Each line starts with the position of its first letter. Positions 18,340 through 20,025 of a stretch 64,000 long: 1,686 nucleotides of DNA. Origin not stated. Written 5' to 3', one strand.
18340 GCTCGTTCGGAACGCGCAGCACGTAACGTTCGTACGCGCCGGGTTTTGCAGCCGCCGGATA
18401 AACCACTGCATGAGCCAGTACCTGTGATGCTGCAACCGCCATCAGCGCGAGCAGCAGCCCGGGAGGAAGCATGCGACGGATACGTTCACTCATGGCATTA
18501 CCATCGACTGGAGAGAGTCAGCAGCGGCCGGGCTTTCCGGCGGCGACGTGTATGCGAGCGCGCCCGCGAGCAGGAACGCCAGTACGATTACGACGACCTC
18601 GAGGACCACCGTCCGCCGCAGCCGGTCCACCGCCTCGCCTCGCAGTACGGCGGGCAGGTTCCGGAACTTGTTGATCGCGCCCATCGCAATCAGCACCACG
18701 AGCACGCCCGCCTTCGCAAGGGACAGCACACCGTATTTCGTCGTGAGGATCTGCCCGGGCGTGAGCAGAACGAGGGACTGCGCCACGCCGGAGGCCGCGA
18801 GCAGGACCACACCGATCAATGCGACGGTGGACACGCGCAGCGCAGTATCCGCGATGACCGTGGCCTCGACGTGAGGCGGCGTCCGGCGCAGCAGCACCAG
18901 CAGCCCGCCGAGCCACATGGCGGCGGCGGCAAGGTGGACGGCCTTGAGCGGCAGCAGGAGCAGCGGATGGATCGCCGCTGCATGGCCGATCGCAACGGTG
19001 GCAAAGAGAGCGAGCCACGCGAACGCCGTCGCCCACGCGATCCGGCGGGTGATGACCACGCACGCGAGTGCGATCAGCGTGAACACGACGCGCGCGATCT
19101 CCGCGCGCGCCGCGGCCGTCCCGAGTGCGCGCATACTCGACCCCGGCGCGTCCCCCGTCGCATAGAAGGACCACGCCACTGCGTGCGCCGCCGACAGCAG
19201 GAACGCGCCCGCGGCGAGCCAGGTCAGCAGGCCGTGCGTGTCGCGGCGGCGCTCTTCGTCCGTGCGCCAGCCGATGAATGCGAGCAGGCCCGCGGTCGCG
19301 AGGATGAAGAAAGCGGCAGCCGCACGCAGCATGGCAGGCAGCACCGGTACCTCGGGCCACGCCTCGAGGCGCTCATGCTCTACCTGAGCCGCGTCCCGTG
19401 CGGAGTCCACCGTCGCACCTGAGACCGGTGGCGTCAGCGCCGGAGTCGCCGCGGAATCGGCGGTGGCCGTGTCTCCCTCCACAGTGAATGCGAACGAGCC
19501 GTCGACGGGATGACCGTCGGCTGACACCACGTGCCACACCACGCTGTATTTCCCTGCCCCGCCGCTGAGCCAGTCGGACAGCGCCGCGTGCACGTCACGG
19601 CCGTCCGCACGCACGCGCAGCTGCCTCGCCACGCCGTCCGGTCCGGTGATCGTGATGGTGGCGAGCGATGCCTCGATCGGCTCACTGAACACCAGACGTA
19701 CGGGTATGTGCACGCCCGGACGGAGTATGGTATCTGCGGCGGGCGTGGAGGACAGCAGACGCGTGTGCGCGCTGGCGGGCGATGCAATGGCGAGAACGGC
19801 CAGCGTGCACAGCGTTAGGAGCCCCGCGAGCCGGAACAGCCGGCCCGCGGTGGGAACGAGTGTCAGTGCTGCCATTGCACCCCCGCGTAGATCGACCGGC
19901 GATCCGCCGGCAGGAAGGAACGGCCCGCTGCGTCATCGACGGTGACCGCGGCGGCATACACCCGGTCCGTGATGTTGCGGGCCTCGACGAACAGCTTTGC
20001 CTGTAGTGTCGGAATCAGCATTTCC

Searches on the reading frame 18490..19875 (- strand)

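Call 68: search_protein_families(library=pfam, proteins=[window:18490-19875:-], max_evalue=0.0001)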
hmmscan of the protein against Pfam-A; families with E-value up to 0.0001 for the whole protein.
window:18490-19875:- (461 aa): 2 families
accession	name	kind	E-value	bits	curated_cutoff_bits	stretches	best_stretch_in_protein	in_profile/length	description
PF04234.18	CopC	-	3.8e-19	69.9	23.3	1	37-132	1-92/92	CopC domain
PF05425.18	CopD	-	7.7e-15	55.6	32.1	1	349-440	8-105/105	Copper resistance protein D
